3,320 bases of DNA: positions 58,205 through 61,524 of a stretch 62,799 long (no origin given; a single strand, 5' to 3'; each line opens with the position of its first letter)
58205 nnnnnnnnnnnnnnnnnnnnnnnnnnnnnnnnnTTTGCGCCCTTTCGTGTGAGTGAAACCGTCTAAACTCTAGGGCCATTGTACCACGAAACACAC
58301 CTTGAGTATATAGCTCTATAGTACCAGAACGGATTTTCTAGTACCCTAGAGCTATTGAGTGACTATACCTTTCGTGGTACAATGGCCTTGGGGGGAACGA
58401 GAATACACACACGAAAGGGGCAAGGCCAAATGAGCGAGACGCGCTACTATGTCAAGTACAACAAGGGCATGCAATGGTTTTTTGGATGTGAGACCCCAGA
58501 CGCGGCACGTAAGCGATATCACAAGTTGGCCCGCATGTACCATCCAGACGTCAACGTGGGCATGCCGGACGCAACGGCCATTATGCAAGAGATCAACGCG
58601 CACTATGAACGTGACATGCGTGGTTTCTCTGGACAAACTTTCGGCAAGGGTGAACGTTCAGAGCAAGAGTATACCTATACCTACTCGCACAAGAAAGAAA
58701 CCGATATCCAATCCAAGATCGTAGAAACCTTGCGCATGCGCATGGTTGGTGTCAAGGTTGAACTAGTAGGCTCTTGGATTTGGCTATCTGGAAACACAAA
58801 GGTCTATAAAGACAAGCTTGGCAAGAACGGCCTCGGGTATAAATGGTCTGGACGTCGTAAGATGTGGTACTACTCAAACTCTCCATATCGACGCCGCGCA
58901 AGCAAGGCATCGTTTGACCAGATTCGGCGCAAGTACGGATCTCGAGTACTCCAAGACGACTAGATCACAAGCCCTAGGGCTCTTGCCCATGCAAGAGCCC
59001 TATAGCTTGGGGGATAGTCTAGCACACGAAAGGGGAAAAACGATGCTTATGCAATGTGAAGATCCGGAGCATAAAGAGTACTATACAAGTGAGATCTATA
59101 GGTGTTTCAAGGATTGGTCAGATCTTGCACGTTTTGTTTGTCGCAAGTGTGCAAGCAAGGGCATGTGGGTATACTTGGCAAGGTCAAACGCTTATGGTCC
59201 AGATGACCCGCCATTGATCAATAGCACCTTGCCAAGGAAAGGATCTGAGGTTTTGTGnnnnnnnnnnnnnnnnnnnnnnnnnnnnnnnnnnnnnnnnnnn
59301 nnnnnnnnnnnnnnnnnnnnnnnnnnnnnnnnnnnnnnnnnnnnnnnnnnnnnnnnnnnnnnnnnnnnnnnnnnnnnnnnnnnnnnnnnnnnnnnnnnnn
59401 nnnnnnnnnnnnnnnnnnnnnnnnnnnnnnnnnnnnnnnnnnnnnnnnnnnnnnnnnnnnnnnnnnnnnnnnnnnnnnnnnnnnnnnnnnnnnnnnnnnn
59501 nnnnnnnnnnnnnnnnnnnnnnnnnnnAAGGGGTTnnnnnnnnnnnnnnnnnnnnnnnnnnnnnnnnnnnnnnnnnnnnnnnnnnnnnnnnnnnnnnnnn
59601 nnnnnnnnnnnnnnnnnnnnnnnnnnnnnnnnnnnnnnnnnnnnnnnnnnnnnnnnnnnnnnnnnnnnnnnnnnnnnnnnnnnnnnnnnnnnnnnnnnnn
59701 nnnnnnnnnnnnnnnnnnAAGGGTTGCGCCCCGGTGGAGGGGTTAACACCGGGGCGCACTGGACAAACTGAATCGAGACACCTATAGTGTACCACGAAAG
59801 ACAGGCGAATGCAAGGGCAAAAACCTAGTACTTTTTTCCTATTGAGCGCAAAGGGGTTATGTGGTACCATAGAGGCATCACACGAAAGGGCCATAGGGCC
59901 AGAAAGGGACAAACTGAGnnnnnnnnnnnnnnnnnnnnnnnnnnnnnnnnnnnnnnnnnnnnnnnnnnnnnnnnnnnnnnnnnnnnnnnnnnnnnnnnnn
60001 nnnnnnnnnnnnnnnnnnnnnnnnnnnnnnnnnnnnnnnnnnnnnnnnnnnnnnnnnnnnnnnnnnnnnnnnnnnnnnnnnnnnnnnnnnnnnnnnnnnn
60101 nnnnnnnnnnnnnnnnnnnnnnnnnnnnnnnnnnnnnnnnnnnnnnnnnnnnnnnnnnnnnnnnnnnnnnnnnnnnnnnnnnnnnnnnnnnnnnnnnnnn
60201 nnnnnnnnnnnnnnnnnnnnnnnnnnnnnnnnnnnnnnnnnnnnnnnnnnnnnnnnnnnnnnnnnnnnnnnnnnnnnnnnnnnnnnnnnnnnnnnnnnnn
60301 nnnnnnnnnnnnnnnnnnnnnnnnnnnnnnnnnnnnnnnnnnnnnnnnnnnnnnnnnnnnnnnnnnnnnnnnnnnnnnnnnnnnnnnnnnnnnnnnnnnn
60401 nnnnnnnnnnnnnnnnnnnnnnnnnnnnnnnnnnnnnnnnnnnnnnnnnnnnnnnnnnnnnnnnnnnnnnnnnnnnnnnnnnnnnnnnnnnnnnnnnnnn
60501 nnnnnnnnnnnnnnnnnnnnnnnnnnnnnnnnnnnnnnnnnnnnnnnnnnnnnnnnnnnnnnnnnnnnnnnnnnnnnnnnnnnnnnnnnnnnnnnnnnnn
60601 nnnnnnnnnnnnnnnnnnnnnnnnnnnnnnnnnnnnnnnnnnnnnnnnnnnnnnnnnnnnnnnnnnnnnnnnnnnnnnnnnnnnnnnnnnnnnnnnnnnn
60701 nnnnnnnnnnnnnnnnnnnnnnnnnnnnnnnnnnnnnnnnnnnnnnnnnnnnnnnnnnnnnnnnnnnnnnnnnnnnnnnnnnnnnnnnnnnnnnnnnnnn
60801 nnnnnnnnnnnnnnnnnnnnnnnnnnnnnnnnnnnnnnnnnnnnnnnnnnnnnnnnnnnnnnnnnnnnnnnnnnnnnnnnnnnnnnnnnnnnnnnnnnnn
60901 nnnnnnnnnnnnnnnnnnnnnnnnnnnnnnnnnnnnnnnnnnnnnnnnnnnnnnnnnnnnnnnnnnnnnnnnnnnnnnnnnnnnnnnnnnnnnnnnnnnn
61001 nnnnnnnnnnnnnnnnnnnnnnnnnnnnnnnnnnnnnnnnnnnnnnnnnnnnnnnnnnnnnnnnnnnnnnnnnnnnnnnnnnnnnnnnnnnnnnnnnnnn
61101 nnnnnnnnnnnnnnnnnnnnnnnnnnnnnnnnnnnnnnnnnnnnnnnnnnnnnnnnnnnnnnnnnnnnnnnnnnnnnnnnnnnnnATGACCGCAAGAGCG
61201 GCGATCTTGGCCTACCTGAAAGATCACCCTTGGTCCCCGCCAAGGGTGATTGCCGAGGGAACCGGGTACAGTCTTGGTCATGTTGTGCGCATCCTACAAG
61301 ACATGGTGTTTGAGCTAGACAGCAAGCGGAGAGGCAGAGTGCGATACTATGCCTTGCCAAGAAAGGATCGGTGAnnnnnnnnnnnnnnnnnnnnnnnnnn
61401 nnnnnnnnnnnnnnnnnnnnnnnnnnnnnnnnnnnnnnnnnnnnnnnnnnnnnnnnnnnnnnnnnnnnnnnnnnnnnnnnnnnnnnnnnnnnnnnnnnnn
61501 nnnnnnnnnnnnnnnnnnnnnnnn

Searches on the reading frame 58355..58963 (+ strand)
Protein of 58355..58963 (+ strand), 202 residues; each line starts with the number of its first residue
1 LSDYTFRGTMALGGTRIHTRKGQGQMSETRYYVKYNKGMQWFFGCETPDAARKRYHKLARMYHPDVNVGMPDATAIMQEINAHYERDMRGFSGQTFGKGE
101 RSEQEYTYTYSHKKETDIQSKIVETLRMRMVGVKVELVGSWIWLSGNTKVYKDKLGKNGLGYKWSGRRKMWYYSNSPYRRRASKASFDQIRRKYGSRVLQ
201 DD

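Call 36: search_protein_families(library=pfam, proteins=[window:58355-58963:+], max_evalue=0.05)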
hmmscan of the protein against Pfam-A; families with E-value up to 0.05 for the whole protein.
window:58355-58963:+ (202 aa): 1 family
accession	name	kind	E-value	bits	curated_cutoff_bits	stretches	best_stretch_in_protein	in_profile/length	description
PF00226.36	DnaJ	-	4.6e-07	30.3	27.8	1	49-85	15-51/63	DnaJ domain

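Call 62: search_protein_families(library=phrogs, proteins=[window:58355-58963:+], max_evalue=0.01)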
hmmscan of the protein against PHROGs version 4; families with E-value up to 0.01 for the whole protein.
window:58355-58963:+ (202 aa): 2 families
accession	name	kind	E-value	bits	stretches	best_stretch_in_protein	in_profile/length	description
phrog_15863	-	unknown function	3e-28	100.1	1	36-200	144-299/312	-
phrog_14336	-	unknown function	0.0036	17.7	0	49-85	19-54/363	-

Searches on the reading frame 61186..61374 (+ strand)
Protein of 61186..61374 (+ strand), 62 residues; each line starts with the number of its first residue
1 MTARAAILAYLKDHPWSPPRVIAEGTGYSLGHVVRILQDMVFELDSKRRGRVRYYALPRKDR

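Call 38: search_protein_families(library=pfam, proteins=[window:61186-61374:+], max_evalue=0.05)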
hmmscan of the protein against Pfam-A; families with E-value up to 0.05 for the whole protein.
window:61186-61374:+ (62 aa): 1 family
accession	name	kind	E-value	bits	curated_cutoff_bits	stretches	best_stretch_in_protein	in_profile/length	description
PF09339.16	HTH_IclR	-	0.048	13.9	22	0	6-41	7-43/52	IclR helix-turn-helix domain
